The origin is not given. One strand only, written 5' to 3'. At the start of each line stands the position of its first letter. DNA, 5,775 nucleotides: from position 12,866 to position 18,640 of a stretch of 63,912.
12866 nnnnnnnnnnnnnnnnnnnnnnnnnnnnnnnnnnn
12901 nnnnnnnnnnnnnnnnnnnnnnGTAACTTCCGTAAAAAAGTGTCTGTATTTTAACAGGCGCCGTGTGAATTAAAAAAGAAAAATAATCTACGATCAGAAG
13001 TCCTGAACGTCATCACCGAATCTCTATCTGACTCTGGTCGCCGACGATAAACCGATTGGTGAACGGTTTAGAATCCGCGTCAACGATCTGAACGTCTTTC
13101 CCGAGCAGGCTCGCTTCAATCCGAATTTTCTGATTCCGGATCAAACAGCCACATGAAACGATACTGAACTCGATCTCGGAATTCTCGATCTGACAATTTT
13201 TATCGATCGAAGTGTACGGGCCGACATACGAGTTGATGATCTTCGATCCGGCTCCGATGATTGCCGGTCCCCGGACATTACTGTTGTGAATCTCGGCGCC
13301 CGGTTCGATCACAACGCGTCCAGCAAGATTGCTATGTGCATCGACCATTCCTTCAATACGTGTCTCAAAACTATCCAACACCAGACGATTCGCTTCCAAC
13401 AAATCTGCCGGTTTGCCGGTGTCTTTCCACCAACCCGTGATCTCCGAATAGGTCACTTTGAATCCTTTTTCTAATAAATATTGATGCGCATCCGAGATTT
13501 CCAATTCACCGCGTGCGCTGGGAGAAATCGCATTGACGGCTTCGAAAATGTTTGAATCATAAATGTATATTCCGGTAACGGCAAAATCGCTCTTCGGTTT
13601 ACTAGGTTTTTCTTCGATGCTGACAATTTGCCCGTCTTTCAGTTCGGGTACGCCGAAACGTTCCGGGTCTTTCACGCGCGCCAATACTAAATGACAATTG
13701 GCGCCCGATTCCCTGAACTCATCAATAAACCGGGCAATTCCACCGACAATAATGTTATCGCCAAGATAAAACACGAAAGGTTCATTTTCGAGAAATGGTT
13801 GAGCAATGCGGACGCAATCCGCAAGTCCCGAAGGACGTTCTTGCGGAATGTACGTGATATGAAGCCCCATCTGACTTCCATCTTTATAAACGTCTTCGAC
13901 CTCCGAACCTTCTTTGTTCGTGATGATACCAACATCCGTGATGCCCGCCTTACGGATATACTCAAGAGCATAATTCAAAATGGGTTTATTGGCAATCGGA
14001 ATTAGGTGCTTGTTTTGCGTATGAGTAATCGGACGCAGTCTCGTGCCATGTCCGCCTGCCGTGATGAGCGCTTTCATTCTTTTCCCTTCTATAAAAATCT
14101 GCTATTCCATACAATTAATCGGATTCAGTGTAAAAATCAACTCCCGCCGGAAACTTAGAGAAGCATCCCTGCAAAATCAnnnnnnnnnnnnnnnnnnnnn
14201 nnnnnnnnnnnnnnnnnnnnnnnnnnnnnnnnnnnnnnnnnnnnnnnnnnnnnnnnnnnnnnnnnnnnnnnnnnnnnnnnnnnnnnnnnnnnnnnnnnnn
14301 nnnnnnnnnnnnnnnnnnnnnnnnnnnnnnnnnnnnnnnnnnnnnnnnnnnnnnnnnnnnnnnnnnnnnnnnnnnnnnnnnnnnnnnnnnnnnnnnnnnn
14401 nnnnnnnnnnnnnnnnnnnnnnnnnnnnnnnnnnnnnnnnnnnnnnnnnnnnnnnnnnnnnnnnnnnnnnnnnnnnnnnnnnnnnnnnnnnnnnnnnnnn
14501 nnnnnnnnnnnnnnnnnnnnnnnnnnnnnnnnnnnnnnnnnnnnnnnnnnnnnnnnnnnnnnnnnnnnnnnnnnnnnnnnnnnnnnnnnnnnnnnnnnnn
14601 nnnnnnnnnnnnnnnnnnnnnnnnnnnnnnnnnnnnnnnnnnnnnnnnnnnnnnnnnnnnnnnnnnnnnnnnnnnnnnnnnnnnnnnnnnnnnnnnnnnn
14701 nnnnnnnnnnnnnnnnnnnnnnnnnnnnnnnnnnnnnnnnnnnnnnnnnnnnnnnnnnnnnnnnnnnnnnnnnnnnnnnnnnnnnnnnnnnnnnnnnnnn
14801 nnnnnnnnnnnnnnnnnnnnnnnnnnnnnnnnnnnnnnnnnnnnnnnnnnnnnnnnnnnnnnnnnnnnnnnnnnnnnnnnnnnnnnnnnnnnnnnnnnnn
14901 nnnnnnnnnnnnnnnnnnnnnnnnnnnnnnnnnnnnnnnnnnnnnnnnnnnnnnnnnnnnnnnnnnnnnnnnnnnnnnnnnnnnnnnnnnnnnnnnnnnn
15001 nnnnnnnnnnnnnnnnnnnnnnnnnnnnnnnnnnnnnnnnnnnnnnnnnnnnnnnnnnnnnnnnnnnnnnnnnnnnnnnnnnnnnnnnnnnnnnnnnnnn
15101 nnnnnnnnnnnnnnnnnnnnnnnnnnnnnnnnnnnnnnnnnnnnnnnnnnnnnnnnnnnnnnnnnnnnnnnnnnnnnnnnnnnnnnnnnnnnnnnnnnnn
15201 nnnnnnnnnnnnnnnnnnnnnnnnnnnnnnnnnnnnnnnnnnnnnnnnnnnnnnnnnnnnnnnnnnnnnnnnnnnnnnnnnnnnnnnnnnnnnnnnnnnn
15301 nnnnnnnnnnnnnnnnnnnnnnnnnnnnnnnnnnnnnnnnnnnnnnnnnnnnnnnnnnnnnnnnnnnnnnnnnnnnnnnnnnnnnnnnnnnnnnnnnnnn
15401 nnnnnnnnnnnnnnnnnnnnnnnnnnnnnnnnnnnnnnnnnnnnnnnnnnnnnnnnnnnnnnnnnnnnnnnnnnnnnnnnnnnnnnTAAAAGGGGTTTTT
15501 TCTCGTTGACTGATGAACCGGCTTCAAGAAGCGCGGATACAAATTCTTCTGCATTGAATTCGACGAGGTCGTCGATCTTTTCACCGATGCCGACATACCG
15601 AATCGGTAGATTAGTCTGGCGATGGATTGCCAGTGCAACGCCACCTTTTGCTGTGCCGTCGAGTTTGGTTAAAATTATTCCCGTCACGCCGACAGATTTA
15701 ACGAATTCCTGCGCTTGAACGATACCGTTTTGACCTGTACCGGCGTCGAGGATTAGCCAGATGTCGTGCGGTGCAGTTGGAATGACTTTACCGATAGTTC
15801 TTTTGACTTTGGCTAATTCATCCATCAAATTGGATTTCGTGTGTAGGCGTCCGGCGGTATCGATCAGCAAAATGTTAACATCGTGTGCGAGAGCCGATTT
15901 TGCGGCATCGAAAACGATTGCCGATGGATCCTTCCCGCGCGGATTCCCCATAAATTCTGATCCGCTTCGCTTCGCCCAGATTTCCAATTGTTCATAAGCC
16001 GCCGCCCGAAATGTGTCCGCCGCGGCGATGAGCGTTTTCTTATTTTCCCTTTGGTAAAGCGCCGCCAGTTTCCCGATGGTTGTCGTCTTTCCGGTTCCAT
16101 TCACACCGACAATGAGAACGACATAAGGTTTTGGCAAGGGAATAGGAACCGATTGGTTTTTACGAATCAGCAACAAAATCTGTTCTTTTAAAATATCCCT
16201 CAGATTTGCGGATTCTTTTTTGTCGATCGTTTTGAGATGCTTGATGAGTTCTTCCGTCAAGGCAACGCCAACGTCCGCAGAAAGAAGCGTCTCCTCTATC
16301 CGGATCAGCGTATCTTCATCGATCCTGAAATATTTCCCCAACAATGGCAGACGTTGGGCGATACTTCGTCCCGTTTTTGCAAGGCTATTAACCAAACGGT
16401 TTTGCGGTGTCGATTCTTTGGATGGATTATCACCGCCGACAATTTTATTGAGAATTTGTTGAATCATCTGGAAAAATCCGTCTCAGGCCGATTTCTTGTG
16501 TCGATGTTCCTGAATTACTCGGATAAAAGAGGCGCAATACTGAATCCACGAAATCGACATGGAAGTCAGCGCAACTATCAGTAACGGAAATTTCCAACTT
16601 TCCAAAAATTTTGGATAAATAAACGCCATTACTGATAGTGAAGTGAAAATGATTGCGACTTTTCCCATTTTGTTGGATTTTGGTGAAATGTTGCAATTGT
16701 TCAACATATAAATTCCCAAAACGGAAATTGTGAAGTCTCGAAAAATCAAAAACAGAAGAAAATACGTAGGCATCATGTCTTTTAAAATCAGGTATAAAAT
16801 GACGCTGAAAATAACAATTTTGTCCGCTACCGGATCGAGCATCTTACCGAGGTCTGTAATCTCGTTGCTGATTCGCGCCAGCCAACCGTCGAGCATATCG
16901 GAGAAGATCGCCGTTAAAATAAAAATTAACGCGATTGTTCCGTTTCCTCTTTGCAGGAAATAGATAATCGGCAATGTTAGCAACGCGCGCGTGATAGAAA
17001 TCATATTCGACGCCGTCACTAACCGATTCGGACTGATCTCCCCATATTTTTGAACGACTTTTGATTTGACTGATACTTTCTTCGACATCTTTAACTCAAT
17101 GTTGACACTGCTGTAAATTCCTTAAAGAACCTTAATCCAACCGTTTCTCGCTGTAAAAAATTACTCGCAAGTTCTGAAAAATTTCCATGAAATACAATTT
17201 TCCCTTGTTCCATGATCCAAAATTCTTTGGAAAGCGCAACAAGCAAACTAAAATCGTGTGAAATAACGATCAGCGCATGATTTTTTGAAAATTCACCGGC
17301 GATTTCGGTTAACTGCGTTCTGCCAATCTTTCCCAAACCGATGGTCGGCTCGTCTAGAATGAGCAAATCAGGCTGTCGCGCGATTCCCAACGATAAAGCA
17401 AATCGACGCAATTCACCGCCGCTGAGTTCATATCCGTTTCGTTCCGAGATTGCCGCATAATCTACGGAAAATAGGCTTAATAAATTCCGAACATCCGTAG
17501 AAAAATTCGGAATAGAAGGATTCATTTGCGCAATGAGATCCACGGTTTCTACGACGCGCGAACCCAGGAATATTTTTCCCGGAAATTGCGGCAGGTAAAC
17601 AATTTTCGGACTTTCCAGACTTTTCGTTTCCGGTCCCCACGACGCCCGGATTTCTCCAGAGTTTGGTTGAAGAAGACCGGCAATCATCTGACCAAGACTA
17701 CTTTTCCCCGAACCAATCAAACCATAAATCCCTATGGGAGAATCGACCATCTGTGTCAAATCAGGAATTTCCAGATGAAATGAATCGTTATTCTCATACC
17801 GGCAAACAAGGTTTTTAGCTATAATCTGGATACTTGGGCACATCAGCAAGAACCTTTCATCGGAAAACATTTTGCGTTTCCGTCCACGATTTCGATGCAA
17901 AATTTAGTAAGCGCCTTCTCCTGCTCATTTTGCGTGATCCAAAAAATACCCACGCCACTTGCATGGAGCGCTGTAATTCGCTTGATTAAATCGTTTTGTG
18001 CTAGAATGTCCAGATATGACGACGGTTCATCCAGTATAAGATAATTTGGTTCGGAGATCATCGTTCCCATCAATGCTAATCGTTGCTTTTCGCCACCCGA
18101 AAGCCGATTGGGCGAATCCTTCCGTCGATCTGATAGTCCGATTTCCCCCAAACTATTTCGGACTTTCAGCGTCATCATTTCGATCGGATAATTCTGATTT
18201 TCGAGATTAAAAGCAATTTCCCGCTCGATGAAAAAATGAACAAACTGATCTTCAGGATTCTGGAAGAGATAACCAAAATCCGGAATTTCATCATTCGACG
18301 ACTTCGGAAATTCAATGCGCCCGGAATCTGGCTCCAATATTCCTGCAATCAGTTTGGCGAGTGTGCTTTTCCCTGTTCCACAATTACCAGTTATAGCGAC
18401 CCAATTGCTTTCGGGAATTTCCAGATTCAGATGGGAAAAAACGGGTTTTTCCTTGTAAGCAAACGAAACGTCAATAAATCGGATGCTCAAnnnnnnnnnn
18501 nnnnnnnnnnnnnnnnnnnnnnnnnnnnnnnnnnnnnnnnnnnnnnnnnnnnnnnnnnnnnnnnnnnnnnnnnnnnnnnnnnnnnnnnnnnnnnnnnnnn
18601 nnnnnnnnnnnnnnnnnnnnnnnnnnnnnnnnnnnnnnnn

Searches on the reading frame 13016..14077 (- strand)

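Call 90: search_protein_families(library=pfam, proteins=[window:13016-14077:-], max_evalue=0.00001)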
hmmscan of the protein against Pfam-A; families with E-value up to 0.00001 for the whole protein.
window:13016-14077:- (354 aa): 2 families
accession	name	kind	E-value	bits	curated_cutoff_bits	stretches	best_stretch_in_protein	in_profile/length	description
PF00483.29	NTP_transferase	-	7.5e-55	186.6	21.2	1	2-234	1-243/245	Nucleotidyl transferase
PF12804.13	NTP_transf_3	-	3.2e-08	34.4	27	1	3-128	1-118/160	MobA-like NTP transferase domain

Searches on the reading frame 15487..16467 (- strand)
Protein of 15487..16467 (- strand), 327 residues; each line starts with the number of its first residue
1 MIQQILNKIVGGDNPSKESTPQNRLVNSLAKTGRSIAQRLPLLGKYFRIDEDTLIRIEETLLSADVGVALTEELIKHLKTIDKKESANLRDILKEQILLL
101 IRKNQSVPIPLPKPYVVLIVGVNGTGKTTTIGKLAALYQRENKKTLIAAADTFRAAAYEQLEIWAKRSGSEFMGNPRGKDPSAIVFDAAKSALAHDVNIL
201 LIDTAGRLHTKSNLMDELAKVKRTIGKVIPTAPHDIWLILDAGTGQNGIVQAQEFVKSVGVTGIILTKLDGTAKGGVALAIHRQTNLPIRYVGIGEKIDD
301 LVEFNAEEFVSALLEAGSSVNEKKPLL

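Call 90: search_protein_families(library=pfam, proteins=[window:15487-16467:-], max_evalue=0.00001)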
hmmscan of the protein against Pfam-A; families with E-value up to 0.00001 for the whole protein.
window:15487-16467:- (327 aa): 3 families
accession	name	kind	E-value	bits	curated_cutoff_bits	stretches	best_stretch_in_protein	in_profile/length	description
PF00448.28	SRP54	-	5.3e-75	251.8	22.7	1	115-314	2-195/196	SRP54-type protein, GTPase domain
PF02881.24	SRP54_N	-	1.3e-08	35.3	22.4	1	46-95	15-73/75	SRP54-type protein, helical bundle domain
PF13604.12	AAA_30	-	6.7e-06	26.4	27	0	116-158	20-61/191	AAA domain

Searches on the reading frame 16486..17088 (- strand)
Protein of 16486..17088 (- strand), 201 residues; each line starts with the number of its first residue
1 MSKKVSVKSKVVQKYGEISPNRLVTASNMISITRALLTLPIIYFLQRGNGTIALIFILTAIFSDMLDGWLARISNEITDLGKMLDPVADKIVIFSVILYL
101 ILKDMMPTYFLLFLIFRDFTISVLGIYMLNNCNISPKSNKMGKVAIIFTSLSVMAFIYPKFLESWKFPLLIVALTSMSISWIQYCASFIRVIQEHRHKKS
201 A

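Call 89: search_protein_families(library=pfam, proteins=[window:16486-17088:-], max_evalue=0.00001)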
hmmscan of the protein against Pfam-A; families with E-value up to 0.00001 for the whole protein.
window:16486-17088:- (201 aa): 1 family
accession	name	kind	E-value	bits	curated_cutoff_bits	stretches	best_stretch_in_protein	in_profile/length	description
PF01066.26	CDP-OH_P_transf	-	6e-28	98.6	22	1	25-172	2-145/152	CDP-alcohol phosphatidyltransferase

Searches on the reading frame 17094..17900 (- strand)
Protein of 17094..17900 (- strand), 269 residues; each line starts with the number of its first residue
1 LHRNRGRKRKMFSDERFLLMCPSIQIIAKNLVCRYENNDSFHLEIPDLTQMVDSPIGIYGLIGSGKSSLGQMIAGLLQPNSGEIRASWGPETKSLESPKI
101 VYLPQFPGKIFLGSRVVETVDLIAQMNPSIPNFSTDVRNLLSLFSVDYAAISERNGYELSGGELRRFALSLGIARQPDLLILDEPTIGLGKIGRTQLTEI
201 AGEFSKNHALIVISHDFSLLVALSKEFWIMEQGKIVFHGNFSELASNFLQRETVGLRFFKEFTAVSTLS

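Call 89: search_protein_families(library=pfam, proteins=[window:17094-17900:-], max_evalue=0.00001)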
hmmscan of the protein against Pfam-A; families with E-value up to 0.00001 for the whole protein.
window:17094-17900:- (269 aa): 1 family
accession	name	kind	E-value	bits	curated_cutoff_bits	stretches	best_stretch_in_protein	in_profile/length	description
PF00005.33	ABC_tran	-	1.9e-17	64.6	25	1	56-186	14-136/137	ABC transporter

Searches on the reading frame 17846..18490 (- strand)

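Call 89: search_protein_families(library=pfam, proteins=[window:17846-18490:-], max_evalue=0.00001)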
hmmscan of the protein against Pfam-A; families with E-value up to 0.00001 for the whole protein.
window:17846-18490:- (215 aa): 1 family
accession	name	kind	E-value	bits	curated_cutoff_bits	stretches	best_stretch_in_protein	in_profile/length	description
PF00005.33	ABC_tran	-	6.3e-24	85.6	25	1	19-157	2-136/137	ABC transporter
